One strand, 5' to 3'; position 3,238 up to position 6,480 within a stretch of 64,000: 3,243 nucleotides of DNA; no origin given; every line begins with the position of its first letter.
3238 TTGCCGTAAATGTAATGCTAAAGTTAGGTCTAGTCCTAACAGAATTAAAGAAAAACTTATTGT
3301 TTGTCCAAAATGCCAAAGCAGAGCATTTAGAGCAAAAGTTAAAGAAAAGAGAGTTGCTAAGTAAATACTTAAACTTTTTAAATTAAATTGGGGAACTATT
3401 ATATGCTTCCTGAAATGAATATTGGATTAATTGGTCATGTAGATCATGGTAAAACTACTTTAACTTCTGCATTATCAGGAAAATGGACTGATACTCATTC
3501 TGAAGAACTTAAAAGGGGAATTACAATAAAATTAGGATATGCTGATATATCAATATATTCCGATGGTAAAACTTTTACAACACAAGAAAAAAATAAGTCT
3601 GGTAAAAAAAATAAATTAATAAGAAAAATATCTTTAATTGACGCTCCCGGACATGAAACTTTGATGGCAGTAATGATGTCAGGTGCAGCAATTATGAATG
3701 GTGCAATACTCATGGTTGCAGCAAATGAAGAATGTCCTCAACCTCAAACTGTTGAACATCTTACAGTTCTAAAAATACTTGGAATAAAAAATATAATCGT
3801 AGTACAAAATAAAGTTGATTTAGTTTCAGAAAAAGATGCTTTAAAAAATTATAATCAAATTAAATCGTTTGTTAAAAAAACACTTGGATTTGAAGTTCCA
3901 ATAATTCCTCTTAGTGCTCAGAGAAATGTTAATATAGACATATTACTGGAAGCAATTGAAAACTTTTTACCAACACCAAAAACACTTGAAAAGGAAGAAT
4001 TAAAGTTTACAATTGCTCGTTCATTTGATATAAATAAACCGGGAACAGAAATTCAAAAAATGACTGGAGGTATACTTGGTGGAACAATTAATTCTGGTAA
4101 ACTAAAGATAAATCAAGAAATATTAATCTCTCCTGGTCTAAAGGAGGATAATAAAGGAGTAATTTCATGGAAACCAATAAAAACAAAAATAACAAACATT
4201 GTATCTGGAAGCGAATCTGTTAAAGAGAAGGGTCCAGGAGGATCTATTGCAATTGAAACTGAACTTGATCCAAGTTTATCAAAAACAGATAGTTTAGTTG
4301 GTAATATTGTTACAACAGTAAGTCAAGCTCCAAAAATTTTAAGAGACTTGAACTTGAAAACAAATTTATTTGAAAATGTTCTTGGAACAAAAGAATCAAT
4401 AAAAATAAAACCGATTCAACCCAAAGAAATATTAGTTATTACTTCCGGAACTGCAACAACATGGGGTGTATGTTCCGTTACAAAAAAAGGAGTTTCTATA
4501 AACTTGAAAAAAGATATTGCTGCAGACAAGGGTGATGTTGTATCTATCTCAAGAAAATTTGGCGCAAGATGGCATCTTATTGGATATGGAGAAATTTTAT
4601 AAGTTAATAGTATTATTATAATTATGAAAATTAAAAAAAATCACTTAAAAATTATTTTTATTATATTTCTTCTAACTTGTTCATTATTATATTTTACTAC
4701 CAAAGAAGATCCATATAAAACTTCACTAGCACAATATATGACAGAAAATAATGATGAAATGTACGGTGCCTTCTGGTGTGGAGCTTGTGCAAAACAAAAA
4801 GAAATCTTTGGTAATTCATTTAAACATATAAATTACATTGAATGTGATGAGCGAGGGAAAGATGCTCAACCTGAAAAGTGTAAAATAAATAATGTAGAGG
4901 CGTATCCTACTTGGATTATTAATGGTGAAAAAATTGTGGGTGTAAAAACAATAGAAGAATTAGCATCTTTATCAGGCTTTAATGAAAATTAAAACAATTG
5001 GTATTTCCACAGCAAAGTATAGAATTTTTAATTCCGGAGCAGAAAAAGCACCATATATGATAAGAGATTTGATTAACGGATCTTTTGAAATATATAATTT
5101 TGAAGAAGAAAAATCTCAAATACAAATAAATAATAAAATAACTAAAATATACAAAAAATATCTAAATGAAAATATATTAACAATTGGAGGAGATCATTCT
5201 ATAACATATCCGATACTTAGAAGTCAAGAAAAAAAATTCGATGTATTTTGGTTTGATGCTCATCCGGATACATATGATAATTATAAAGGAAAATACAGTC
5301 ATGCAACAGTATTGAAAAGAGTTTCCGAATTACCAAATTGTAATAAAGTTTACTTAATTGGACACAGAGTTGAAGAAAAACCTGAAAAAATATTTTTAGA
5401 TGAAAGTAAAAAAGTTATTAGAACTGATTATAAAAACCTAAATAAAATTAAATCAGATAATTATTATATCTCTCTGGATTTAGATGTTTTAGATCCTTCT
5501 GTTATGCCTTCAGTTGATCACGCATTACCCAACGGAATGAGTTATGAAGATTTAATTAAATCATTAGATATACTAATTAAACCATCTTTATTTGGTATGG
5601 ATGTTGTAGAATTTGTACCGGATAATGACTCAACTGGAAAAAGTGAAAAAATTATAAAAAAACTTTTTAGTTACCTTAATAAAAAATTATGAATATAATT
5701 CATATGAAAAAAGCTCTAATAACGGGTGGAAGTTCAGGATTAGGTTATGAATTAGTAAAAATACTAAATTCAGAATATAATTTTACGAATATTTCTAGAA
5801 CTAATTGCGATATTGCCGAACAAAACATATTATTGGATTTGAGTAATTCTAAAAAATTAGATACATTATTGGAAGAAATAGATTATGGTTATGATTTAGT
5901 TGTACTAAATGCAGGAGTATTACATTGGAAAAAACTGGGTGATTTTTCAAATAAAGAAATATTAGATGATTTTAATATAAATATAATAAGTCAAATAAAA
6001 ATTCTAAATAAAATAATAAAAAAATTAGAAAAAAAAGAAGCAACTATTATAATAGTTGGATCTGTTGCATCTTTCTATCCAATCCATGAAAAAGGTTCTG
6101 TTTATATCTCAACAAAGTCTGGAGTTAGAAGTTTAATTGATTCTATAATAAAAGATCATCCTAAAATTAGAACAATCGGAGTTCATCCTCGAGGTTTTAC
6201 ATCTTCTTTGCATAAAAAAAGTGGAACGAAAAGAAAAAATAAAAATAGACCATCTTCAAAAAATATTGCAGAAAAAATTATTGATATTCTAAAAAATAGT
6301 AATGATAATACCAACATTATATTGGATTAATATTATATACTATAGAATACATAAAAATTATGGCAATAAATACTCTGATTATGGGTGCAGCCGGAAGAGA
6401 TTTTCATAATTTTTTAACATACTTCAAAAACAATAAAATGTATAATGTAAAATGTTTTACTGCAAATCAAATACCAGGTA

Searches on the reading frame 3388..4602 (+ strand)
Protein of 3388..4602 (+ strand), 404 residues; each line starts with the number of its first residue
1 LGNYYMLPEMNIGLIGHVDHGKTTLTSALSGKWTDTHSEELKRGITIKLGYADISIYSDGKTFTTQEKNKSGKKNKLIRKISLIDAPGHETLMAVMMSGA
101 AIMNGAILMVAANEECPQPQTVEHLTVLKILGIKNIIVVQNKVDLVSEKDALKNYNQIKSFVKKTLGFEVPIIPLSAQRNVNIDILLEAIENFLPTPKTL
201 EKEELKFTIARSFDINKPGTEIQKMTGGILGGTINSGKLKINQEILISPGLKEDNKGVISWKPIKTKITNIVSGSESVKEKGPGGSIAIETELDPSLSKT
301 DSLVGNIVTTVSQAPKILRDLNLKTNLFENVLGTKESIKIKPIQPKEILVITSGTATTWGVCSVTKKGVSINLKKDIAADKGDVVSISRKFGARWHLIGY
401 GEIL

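Call 24: find_related_loci(query=window:3388-4602:+, collection=genome_contigs, flank=1000)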
Query window:3388-4602:+ (404 aa) in genome_contigs; peptide patterns used: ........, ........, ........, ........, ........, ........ (x = any residue, [..] = any of these).
229 stretches matched a pattern; 40 encode a relative of the query (tblastn E <= 1e-3); 39 distinct loci.
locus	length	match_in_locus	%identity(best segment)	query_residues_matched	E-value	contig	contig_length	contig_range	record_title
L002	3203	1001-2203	83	4-404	0e+0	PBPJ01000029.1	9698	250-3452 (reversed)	MAG: Candidatus Woesearchaeota archaeon isolate RS366 32132, whole genome shotgun sequence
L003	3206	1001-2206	57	6-401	1e-145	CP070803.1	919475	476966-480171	MAG: Candidatus Woesearchaeota archaeon isolate bin1342 chromosome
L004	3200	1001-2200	53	8-401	1e-137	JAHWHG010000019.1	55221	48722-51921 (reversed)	MAG: Candidatus Woesearchaeota archaeon isolate FT2_348 k127_74273087, whole genome shotgun sequence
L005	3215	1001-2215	53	6-403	1e-136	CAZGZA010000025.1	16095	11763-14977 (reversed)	MAG TPA_asm: uncultured Methanosarcinales archaeon isolate binchicken_co266_187 genome assembly, contig: NODE_6043_lengt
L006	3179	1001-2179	53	8-401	1e-136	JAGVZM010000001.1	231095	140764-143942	Candidatus Woesearchaeota archaeon isolate RIFCSPHIGHO2_02_FULL_29_10 rifcsphigho2_02_scaffold_214, whole genome shotgun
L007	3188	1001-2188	54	8-404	3e-133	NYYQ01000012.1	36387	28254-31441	MAG: Candidatus Woesearchaeota archaeon isolate ARS74 MHASMcontig_588199, whole genome shotgun sequence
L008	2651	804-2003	55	8-401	4e-140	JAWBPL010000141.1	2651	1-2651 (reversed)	MAG: Candidatus Woesearchaeota archaeon isolate HNT-10_202101_bins_40 HNT-10_202101_bins_40_scaffold_141, whole genome s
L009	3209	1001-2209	53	8-403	2e-133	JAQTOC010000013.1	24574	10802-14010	MAG: Candidatus Nanoarchaeia archaeon isolate STA_79 NODE_3820_length_24574_cov_3.999468_Sandtown_A, whole genome shotgu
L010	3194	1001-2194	53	8-401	4e-132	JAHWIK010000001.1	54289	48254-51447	MAG: Candidatus Woesearchaeota archaeon isolate YT1_182 k127_3582546, whole genome shotgun sequence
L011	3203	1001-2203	51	8-401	1e-131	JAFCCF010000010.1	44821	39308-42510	MAG: Candidatus Aminicenantes bacterium isolate AB_1215_Bin_51 AB_1215_Bin_51.fna_scaffold_1672, whole genome shotgun se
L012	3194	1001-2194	50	6-404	2e-131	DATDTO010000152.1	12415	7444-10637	MAG TPA_asm: archaeon isolate SMAG_U8033 k141_1247181, whole genome shotgun sequence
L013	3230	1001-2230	51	5-404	2e-131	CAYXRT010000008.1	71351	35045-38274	MAG TPA_asm: uncultured Desulfurococcales archaeon isolate SRP141552_co1_52 genome assembly, contig: NODE_114_length_713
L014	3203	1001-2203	52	8-401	6e-131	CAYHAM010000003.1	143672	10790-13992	MAG TPA_asm: uncultured Methanosarcinales archaeon isolate ERP119294_co1_446 genome assembly, contig: NODE_109_length_14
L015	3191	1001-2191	52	8-401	6e-131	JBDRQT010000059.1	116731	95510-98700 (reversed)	MAG: archaeon isolate MEGAHIT-group-2.59 k141_865654, whole genome shotgun sequence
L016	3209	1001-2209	52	8-403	9e-131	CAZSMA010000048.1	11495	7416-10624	MAG TPA_asm: uncultured Methanosarcinales archaeon isolate SRP256446_co1_47 genome assembly, contig: NODE_2794_length_11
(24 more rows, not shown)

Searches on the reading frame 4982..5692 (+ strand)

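Call 42: search_protein_families(library=pfam, proteins=[window:4982-5692:+], max_evalue=0.001)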
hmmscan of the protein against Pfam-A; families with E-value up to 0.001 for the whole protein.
window:4982-5692:+ (236 aa): 1 family
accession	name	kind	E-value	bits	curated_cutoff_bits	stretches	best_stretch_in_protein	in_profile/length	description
PF00491.26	Arginase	-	3.3e-37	128.9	22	1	35-228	59-273/280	Arginase family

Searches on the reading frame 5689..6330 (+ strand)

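Call 42: search_protein_families(library=pfam, proteins=[window:5689-6330:+], max_evalue=0.001)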
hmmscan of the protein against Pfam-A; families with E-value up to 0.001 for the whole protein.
window:5689-6330:+ (213 aa): 3 families
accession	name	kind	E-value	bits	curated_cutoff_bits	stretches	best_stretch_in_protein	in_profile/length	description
PF00106.31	adh_short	-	1e-18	68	26.6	1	7-180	1-192/195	short chain dehydrogenase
PF13561.12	adh_short_C2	-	2.4e-07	31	27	1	41-168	42-174/236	Enoyl-(Acyl carrier protein) reductase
PF01370.27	Epimerase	-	0.0005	20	20.9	1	9-132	1-121/240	NAD dependent epimerase/dehydratase family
